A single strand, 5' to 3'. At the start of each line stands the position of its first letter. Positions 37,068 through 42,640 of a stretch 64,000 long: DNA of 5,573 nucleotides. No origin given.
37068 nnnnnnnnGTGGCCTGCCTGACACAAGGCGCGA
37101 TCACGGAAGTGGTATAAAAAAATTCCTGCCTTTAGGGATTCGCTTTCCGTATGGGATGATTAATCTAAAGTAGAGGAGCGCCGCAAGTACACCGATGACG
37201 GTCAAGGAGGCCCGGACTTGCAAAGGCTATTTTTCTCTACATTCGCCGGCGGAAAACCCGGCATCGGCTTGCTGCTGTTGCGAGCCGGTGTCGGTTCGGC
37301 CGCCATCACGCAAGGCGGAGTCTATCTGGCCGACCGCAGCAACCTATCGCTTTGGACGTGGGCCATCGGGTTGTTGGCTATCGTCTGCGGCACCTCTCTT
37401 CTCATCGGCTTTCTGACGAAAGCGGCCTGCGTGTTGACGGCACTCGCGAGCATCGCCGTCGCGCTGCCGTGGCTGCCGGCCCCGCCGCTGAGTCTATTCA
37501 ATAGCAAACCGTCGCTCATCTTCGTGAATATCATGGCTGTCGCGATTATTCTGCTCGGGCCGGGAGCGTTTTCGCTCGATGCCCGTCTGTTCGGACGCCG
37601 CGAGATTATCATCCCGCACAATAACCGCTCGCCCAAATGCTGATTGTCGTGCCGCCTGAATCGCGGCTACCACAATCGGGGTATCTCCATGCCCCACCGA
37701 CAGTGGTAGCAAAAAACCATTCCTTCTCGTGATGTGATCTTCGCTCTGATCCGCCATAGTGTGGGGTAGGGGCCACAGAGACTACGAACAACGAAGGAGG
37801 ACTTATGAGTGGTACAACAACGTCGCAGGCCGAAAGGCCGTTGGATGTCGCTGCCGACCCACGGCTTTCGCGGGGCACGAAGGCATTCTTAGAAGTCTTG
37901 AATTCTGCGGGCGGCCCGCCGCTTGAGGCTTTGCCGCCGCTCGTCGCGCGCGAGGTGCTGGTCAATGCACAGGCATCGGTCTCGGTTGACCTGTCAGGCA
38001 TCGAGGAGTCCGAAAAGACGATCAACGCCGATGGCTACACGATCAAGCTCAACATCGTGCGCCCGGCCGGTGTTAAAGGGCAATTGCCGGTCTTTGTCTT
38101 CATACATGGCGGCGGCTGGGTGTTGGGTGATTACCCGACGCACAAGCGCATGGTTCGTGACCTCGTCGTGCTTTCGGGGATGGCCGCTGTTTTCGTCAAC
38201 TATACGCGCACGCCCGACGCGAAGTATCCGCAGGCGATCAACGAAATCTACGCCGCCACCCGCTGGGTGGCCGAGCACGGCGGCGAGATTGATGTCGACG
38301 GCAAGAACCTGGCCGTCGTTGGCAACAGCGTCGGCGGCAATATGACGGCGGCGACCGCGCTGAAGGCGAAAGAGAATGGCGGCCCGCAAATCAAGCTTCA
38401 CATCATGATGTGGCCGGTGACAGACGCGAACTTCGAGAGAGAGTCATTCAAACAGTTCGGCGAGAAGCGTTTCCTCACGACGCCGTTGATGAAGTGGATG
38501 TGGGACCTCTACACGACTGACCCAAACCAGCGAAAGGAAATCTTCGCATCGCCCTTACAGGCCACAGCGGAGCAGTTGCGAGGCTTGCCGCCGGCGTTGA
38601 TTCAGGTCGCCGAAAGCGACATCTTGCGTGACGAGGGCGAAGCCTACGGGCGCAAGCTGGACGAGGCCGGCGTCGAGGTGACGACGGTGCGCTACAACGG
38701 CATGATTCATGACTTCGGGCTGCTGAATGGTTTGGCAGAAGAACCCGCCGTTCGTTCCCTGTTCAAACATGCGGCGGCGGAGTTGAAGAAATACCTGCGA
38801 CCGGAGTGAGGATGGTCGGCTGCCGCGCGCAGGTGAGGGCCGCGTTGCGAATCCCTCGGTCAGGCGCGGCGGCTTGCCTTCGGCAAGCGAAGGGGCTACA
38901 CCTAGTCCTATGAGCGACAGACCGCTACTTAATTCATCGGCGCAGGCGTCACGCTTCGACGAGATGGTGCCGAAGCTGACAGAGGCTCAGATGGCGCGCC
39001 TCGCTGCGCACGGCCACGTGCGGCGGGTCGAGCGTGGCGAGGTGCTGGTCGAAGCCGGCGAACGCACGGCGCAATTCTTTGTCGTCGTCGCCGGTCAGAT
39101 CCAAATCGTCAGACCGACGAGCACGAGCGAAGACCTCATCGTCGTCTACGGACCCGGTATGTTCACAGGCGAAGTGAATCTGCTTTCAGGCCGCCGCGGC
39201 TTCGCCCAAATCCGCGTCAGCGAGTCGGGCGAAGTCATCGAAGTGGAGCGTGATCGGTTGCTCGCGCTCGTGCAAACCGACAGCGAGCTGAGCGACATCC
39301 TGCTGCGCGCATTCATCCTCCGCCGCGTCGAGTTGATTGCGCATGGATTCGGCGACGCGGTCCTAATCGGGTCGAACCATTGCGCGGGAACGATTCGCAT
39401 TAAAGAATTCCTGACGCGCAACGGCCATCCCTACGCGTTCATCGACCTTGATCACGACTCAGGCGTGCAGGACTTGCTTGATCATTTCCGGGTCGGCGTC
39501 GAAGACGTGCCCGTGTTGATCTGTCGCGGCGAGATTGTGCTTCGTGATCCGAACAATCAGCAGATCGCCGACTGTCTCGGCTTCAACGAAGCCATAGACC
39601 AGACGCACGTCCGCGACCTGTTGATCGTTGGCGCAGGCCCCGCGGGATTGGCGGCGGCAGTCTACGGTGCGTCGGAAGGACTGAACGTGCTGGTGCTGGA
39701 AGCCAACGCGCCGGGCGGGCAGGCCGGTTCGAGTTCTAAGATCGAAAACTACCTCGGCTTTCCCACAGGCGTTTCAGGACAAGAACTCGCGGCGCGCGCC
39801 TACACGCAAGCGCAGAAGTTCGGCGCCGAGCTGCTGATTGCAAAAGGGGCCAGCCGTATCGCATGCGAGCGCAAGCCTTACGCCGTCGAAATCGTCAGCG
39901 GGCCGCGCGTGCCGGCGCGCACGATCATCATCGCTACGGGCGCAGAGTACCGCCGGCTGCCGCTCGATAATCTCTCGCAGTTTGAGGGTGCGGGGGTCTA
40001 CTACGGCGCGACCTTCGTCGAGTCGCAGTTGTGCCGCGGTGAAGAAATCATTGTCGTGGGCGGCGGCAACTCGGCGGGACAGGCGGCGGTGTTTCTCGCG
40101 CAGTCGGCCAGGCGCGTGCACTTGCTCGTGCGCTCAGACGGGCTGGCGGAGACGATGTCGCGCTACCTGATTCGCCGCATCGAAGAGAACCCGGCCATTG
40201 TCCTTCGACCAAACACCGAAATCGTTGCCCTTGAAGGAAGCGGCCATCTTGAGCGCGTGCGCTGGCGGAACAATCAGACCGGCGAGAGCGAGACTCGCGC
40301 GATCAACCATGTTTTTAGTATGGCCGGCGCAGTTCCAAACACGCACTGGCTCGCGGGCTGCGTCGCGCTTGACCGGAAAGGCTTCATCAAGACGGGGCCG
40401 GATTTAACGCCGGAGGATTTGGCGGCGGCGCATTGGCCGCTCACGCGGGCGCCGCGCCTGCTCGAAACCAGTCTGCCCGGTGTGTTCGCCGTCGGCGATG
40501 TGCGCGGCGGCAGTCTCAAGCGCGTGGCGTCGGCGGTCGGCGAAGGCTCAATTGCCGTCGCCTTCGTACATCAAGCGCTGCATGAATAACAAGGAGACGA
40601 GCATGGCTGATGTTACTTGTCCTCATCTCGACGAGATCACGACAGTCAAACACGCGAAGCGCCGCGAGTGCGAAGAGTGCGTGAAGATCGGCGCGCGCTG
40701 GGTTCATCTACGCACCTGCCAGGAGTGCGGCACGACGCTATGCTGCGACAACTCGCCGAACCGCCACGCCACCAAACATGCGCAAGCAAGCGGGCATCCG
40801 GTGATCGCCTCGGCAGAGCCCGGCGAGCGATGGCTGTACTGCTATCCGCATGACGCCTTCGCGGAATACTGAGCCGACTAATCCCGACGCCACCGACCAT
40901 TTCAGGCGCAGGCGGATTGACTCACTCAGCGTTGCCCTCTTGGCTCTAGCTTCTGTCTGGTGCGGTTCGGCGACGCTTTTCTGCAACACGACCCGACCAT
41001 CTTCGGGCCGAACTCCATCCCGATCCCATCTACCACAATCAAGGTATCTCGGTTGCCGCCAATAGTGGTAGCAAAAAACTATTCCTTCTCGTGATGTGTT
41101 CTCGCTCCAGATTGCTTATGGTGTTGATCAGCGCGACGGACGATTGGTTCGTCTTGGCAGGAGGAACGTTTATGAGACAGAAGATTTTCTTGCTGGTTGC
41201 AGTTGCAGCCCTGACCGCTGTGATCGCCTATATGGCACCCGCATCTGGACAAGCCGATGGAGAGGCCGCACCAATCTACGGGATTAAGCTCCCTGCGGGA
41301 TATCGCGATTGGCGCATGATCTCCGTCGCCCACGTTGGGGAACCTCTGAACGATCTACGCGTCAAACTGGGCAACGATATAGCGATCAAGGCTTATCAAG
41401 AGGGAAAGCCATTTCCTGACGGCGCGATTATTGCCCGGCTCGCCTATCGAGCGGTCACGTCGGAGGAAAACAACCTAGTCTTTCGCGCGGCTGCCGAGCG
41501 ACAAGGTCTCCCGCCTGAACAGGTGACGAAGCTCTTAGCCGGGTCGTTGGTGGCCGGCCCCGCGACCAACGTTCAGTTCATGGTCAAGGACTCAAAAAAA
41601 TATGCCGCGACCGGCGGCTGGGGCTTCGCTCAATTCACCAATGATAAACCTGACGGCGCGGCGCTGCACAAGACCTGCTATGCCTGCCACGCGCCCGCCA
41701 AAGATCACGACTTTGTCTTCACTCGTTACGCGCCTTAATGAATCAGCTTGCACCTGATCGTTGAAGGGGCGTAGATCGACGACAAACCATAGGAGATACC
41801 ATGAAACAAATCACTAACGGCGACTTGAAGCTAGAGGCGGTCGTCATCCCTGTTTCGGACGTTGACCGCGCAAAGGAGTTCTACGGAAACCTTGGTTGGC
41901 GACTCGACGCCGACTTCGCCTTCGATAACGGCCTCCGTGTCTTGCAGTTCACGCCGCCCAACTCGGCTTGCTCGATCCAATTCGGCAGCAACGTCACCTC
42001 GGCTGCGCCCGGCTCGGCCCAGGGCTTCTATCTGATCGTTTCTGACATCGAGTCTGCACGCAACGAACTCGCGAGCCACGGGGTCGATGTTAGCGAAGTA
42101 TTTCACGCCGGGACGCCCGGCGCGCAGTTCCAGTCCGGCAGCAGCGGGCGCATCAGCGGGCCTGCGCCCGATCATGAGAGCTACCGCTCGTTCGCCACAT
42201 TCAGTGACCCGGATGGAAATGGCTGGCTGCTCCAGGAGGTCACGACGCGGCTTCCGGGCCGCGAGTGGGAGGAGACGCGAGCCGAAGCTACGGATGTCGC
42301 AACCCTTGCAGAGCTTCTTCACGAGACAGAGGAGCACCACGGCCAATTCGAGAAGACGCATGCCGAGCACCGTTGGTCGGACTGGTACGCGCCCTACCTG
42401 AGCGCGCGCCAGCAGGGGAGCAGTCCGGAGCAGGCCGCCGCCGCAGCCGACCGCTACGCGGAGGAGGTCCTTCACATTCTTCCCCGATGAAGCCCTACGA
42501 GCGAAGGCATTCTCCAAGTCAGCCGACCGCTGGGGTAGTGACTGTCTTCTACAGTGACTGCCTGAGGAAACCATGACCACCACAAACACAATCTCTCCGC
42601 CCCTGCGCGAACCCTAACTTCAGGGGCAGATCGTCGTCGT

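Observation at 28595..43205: Dispersed family of structured intergenic elements with at least six same-orientation copies in 15 kb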

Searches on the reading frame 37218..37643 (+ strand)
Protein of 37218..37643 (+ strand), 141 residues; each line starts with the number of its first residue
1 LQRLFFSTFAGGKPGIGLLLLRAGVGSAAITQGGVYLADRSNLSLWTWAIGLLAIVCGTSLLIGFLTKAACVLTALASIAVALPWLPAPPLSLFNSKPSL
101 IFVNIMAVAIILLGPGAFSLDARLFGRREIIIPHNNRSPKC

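Call 9: search_protein_families(library=pfam, proteins=[window:37218-37643:+])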
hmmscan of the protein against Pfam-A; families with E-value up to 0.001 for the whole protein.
window:37218-37643:+ (141 aa): 0 families

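Call 44: search_protein_families(library=ncbifam, proteins=[window:37218-37643:+], max_evalue=0.001)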
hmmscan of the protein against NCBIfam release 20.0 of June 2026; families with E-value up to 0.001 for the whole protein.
window:37218-37643:+ (141 aa): 0 families

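Call 65: search_protein_families(library=pfam, max_evalue=1, proteins=[window:37218-37643:+])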
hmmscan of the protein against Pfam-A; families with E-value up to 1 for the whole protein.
window:37218-37643:+ (141 aa): 2 families
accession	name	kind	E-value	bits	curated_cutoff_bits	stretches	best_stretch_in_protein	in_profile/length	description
PF04173.18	DoxD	-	0.025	14.9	22.7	1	49-124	70-144/167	TQO small subunit DoxD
PF23494.1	bPH_10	-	0.069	13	27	1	54-114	11-70/151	YqeB-like bacterial PH domain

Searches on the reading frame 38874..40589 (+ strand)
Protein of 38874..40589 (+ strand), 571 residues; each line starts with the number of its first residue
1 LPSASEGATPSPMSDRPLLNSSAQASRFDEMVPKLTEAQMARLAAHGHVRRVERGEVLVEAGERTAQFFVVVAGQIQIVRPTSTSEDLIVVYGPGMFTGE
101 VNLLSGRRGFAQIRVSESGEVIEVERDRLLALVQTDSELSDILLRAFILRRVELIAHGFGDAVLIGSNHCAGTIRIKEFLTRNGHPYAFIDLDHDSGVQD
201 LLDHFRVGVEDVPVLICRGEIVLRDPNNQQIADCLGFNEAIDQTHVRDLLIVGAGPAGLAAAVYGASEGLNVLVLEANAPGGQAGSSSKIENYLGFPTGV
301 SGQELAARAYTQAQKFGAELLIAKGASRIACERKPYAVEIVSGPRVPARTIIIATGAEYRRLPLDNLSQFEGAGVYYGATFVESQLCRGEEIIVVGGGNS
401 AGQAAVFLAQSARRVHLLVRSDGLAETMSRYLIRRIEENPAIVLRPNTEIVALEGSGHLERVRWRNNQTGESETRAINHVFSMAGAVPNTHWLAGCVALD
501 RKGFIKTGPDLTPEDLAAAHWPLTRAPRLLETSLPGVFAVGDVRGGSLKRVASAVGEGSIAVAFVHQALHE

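Call 11: search_protein_families(library=pfam, proteins=[window:38874-40589:+])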
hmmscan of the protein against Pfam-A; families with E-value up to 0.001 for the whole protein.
window:38874-40589:+ (571 aa): 12 families
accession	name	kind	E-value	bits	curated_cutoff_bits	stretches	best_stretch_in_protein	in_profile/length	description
PF07992.20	Pyr_redox_2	-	1.3e-31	110.6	26.1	1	248-558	2-291/291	Pyridine nucleotide-disulphide oxidoreductase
PF13738.12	Pyr_redox_3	-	3.9e-16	59.6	30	1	328-505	106-287/305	Pyridine nucleotide-disulphide oxidoreductase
PF00027.35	cNMP_binding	-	4.4e-13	49.5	27.5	1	50-136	2-89/89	Cyclic nucleotide-binding domain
PF00070.33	Pyr_redox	-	1.8e-09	38.4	22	1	392-463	2-78/82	Pyridine nucleotide-disulphide oxidoreductase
PF13450.12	NAD_binding_8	-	6.9e-08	33.1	21.9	1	251-289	1-40/68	NAD(P)-binding Rossmann-like domain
PF12831.13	FAD_oxidored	-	8.4e-08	32.4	27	1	248-285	1-39/416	FAD dependent oxidoreductase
PF01946.23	Thi4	-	4.7e-07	29.7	26.2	1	240-285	11-58/235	Thi4 family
PF03486.20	HI0933_like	-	5.4e-06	26.5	50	0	248-279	2-33/244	HI0933-like protein Rossmann domain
PF01266.30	DAO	-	5.7e-06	26.5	27.9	1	248-289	1-44/353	FAD dependent oxidoreductase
PF00890.30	FAD_binding_2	-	3.4e-05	23.7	20.4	1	248-288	1-42/414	FAD binding domain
PF01134.28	GIDA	-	0.00011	21.9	22.1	0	248-277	1-30/391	Glucose inhibited division protein A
PF00462.30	Glutaredoxin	-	0.00032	21.3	22.9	1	164-222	3-60/60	Glutaredoxin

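Call 44: search_protein_families(library=ncbifam, proteins=[window:38991-40589:+], max_evalue=0.001)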
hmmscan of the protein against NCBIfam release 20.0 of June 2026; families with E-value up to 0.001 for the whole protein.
window:38991-40589:+ (532 aa): 74 families (the best 25 are shown)
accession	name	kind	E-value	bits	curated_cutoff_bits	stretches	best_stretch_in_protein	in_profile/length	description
TIGR01292.1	TRX_reduct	equivalog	8.2e-66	221.8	343.45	1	209-529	2-299/300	thioredoxin-disulfide reductase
TIGR03143.1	AhpF_homolog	hypoth_equivalog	6.6e-53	180.1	687.65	1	206-528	3-306/555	putative alkyl hydroperoxide reductase F subunit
TIGR03140.1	AhpF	equivalog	1.5e-44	152.4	502.9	1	199-468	204-469/515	alkyl hydroperoxide reductase subunit F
NF007614.0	PRK10262.1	equivalog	1.6e-33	116.2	644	1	206-523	5-307/321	thioredoxin-disulfide reductase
TIGR04018.1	Bthiol_YpdA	hypoth_equivalog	1.4e-14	53.6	339.9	2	297-457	103-257/316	YpdA family putative bacillithiol disulfide reductase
TIGR01350.1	lipoamide_DH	equivalog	1.4e-12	47.1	408.8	1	209-244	3-38/461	dihydrolipoyl dehydrogenase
TIGR02053.1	MerA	equivalog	2.3e-11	43.3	454.45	1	297-467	117-289/465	mercury(II) reductase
TIGR03997.1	mycofact_OYE_2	equivalog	2.9e-11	42.5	793.15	1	206-448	378-603/645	mycofactocin system FadH/OYE family oxidoreductase 2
NF009409.0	PRK12770.1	subfamily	5.6e-11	42.1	343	1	348-530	171-350/360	putative glutamate synthase subunit beta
TIGR01316.1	gltA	equivalog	5.6e-09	35.3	471.75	0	349-528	271-447/449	NADPH-dependent glutamate synthase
TIGR00292.1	TIGR00292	equivalog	6.9e-09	35.3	148.3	1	200-245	14-60/254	sulfide-dependent adenosine diphosphate thiazole synthase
NF040505.1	ArsO_flavin_mono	equivalog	1.1e-08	35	425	1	296-374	106-184/346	ArsO family NAD(P)H-dependent flavin-containing monooxygenase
TIGR03896.1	cyc_nuc_ocin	subfamily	1.1e-08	34.8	161.05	1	5-108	5-113/317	bacteriocin-type transport-associated protein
NF009454.0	PRK12814.1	equivalog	1.5e-08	33.5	916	1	167-243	157-230/657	putative NADPH-dependent glutamate synthase small subunit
NF004776.0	PRK06116.1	equivalog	2.2e-08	33.5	480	1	299-507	123-307/450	glutathione-disulfide reductase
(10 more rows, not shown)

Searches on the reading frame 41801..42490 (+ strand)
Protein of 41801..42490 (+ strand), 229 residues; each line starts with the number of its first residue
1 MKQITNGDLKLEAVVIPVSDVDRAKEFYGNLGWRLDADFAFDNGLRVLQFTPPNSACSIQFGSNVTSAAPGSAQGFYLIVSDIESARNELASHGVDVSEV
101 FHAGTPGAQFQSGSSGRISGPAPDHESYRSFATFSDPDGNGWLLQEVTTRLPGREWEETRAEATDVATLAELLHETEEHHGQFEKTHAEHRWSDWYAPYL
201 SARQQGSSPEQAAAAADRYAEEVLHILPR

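Call 11: search_protein_families(library=pfam, proteins=[window:41801-42490:+])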
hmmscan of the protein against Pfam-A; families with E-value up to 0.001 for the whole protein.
window:41801-42490:+ (229 aa): 2 families
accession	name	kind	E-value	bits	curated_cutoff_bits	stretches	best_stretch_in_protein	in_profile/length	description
PF00903.31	Glyoxalase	-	1.1e-09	39.1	20.6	1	11-142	2-119/121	Glyoxalase/Bleomycin resistance protein/Dioxygenase superfamily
PF22677.2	Ble-like_N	-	2.1e-07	31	24.5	1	14-39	5-30/41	Bleomycin resistance protein-like N-terminal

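Call 44: search_protein_families(library=ncbifam, proteins=[window:41801-42490:+], max_evalue=0.001)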
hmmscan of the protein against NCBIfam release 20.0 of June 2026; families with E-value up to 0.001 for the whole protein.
window:41801-42490:+ (229 aa): 0 families
